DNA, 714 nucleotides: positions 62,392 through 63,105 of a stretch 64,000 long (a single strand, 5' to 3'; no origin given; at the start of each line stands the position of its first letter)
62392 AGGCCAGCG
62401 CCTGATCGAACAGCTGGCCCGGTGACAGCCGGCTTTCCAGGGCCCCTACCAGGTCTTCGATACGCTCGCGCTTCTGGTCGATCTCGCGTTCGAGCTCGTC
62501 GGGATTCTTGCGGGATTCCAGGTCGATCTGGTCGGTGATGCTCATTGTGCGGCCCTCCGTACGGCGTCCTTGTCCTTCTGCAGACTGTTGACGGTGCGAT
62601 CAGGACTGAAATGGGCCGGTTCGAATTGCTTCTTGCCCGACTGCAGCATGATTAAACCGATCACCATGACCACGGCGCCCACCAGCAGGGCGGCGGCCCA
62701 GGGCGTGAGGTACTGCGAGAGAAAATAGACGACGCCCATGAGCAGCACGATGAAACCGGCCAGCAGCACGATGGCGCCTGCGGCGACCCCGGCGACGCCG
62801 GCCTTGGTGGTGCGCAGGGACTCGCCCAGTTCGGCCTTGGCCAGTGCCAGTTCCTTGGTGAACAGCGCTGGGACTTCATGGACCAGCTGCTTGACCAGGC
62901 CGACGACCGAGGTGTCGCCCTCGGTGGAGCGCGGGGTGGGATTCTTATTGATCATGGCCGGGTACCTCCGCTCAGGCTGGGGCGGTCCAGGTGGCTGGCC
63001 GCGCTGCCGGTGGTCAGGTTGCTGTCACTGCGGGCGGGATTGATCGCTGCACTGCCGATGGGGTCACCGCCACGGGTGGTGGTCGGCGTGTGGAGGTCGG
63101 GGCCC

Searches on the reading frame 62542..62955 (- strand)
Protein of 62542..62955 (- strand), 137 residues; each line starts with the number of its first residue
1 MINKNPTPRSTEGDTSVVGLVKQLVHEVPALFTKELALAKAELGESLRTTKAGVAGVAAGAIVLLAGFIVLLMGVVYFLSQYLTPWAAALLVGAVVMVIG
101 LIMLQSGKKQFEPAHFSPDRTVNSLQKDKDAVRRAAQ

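Call 84: find_encoding_contigs(protein=window:62542-62955:-, flank=10000, max_places=3)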
Protein window:62542-62955:- (137 aa): 3 contigs read that carry it; 3 places shown.
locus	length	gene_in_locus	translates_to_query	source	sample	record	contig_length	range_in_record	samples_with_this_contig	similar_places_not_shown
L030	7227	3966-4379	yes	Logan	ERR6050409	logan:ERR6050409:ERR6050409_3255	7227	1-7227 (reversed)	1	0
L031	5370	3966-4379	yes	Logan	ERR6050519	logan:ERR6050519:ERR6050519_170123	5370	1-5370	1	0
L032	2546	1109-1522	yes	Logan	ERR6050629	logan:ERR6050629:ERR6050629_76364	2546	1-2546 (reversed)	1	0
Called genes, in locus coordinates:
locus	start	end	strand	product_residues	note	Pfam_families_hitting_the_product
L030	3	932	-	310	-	?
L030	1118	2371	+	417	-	PF22177:PBP1_XylR, PF00532:Peripla_BP_1 (weak), PF13407:Peripla_BP_4 (faint), PF13377:Peripla_BP_3, PF12833:HTH_18, PF00165:HTH_AraC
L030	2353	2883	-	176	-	PF00210:Ferritin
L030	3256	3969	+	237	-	-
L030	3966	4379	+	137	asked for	PF07332:Phage_holin_3_6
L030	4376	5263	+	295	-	PF01442:Apolipoprotein (faint), PF12277:DUF3618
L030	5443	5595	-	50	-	-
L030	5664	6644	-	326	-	PF00248:Aldo_ket_red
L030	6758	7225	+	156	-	?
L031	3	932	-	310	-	?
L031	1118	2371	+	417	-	PF22177:PBP1_XylR, PF00532:Peripla_BP_1 (weak), PF13407:Peripla_BP_4 (faint), PF13377:Peripla_BP_3, PF12833:HTH_18, PF00165:HTH_AraC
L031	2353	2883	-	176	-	PF00210:Ferritin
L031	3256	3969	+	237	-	-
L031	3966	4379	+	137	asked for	PF07332:Phage_holin_3_6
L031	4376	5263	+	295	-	PF01442:Apolipoprotein (faint), PF12277:DUF3618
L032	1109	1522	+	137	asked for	PF07332:Phage_holin_3_6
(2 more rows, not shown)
